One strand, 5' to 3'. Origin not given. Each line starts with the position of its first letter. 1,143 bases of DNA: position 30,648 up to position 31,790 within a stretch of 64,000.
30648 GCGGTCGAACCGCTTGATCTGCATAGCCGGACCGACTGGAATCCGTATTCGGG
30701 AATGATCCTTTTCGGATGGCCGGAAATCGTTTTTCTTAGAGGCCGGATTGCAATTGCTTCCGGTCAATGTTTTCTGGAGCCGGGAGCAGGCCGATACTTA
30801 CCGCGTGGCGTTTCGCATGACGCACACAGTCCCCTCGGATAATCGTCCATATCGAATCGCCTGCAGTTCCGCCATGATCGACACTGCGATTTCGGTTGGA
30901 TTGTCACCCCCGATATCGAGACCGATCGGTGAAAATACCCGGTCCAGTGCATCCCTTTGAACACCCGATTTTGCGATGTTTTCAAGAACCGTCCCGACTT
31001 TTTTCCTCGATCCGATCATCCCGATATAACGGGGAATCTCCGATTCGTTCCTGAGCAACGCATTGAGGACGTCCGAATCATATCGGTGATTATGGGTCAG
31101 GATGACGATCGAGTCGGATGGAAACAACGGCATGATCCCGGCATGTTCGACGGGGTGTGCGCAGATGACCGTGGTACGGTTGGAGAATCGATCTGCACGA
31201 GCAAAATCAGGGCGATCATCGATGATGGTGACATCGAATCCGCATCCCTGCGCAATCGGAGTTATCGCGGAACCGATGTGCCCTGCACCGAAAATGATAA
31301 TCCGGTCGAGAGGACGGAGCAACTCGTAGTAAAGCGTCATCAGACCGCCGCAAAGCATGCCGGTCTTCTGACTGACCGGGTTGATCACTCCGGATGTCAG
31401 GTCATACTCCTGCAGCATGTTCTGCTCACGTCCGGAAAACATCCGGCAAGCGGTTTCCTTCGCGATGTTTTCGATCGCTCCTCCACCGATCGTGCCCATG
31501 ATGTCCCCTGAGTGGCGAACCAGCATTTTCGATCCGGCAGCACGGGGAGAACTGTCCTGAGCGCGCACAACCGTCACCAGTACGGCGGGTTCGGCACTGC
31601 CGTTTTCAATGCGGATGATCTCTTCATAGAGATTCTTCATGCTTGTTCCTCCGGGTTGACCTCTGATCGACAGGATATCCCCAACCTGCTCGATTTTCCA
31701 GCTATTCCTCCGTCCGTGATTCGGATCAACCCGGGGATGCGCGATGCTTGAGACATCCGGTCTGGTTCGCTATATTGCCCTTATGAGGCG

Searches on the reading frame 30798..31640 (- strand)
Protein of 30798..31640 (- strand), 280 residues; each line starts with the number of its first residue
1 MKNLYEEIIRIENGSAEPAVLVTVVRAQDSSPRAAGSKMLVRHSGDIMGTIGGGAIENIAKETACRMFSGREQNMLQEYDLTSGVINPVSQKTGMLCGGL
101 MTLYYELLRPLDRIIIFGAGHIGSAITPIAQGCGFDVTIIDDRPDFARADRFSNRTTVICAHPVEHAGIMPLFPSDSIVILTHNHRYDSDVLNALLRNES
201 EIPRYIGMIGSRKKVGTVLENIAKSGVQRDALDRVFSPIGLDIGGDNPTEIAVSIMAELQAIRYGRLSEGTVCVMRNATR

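Call 59: search_protein_families(library=pfam, proteins=[window:30798-31640:-])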
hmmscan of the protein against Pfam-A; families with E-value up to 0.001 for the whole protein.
window:30798-31640:- (280 aa): 2 families
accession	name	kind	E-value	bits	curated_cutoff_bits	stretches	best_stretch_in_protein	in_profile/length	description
PF13478.12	XdhC_C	-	3.3e-41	141.2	29.7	1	114-259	1-125/125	XdhC Rossmann domain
PF02625.21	XdhC_CoxI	-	4.6e-18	65.3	24.3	1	16-80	5-68/68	XdhC and CoxI family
